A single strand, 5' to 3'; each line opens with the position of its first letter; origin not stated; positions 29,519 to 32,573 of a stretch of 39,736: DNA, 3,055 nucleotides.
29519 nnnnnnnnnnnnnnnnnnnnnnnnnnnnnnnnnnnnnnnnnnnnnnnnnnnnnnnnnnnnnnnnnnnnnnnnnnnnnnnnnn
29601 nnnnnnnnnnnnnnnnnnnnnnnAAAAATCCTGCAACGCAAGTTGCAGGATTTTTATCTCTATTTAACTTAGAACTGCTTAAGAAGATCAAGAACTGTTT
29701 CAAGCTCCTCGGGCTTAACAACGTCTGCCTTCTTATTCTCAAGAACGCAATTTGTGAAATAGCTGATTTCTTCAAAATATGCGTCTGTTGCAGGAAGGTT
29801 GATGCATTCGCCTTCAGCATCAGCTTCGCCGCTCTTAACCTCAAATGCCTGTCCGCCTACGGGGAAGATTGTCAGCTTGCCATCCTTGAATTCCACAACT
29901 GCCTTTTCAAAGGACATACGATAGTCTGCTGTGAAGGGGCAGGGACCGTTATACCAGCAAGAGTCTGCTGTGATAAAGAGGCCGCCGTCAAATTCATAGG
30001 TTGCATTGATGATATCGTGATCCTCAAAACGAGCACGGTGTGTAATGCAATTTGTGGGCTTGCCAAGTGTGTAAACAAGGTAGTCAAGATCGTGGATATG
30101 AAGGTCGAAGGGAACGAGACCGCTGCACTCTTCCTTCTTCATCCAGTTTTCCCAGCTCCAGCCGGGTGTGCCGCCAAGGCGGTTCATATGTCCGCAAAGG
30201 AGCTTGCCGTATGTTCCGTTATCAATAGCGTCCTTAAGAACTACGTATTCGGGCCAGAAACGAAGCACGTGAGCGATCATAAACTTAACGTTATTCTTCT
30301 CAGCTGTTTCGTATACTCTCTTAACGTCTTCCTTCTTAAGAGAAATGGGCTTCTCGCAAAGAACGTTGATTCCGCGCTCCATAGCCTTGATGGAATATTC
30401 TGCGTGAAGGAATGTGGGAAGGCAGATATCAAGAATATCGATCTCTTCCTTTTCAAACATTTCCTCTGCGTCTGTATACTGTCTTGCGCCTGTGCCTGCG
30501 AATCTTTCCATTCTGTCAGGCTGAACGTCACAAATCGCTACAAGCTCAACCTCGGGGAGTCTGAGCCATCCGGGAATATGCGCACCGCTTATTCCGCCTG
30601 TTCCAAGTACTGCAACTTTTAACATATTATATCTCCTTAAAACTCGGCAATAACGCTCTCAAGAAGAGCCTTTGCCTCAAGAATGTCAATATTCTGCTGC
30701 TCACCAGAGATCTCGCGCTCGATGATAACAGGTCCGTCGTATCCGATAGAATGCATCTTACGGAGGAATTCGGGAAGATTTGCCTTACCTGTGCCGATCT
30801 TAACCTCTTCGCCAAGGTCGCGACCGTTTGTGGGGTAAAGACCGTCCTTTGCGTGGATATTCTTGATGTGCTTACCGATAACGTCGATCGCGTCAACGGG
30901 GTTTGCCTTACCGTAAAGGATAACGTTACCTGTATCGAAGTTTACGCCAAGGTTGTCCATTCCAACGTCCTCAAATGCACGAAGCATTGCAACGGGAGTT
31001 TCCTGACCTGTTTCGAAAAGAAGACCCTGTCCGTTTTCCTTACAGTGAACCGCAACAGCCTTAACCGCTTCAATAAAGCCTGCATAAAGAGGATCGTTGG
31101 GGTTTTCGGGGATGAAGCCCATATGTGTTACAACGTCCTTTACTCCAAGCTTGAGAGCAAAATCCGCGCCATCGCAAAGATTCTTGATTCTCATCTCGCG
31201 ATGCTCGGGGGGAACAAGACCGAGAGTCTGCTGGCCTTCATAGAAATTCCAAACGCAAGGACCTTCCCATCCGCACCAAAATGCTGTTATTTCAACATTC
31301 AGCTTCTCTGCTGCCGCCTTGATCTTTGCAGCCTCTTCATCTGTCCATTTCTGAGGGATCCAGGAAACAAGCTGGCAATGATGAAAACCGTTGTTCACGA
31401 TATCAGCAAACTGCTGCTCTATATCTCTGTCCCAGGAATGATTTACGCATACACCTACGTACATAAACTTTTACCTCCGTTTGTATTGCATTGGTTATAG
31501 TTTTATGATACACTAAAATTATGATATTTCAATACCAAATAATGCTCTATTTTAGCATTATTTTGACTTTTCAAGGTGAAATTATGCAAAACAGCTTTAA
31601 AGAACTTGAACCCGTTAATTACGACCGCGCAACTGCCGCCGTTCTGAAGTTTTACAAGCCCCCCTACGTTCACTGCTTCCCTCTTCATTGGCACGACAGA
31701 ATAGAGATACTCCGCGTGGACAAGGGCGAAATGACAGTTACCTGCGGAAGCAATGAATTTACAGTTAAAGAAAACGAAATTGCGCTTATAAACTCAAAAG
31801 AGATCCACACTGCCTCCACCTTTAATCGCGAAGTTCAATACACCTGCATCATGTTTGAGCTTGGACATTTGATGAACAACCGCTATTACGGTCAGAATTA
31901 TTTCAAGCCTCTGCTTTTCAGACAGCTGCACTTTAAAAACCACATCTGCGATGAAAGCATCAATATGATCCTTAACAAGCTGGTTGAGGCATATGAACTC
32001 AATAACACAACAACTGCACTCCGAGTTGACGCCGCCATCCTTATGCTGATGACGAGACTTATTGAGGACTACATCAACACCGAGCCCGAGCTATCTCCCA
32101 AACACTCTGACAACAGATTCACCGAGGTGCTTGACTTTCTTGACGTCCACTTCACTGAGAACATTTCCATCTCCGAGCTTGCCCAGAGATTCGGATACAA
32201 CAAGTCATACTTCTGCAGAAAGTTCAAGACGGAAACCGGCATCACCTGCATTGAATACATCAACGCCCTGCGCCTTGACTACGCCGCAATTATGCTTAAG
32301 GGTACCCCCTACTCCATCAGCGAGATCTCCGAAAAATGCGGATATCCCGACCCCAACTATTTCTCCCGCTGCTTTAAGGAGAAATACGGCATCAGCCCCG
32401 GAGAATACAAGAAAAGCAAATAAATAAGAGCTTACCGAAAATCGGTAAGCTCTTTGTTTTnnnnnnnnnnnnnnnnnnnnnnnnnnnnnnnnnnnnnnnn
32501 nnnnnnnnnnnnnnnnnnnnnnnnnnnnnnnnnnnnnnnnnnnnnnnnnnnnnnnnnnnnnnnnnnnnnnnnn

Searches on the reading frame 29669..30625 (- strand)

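Call 53: search_protein_families(library=pfam, proteins=[window:29669-30625:-], max_evalue=0.00001)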
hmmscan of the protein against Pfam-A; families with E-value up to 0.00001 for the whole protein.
window:29669-30625:- (318 aa): 3 families
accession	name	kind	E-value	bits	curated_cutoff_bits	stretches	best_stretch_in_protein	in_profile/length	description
PF01408.29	GFO_IDH_MocA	-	3.7e-27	95.8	24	1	2-119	1-120/120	Oxidoreductase family, NAD-binding Rossmann fold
PF22725.1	GFO_IDH_MocA_C3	-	1.4e-10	41.7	27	1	129-227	3-107/124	GFO/IDH/MocA C-terminal domain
PF02894.22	GFO_IDH_MocA_C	-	1.3e-06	28.8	22.9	1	131-228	1-107/218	Oxidoreductase family, C-terminal alpha/beta domain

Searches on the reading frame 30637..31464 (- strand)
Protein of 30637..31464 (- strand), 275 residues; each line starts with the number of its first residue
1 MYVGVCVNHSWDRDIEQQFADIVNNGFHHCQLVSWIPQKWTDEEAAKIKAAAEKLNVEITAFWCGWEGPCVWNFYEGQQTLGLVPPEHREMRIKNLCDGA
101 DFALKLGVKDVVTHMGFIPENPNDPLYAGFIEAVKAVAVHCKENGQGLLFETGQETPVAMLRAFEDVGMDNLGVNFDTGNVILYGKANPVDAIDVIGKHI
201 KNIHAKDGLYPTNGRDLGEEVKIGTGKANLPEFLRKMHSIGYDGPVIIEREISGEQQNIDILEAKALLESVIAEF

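Call 53: search_protein_families(library=pfam, proteins=[window:30637-31464:-], max_evalue=0.00001)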
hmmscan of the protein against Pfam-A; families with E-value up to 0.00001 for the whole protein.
window:30637-31464:- (275 aa): 1 family
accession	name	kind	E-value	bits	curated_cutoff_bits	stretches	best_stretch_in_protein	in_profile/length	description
PF01261.30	AP_endonuc_2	-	1.3e-30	107.4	31.1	1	21-257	3-234/249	Xylose isomerase-like TIM barrel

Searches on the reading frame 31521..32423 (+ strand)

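Call 53: search_protein_families(library=pfam, proteins=[window:31521-32423:+], max_evalue=0.00001)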
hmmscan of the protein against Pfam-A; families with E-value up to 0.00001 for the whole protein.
window:31521-32423:+ (300 aa): 4 families
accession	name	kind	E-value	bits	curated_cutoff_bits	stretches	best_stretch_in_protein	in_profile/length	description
PF00165.29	HTH_AraC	-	1.9e-23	82.5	26.6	2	261-296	6-40/42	Bacterial regulatory helix-turn-helix proteins, AraC family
PF12833.13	HTH_18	-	4.6e-22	78.5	33.6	1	220-298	1-79/80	Helix-turn-helix domain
PF02311.25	AraC_binding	-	4.6e-09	36.6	21.1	1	51-118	14-82/135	AraC-like ligand binding domain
PF07883.17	Cupin_2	-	7.1e-06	26.1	27.2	0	53-98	11-56/70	Cupin domain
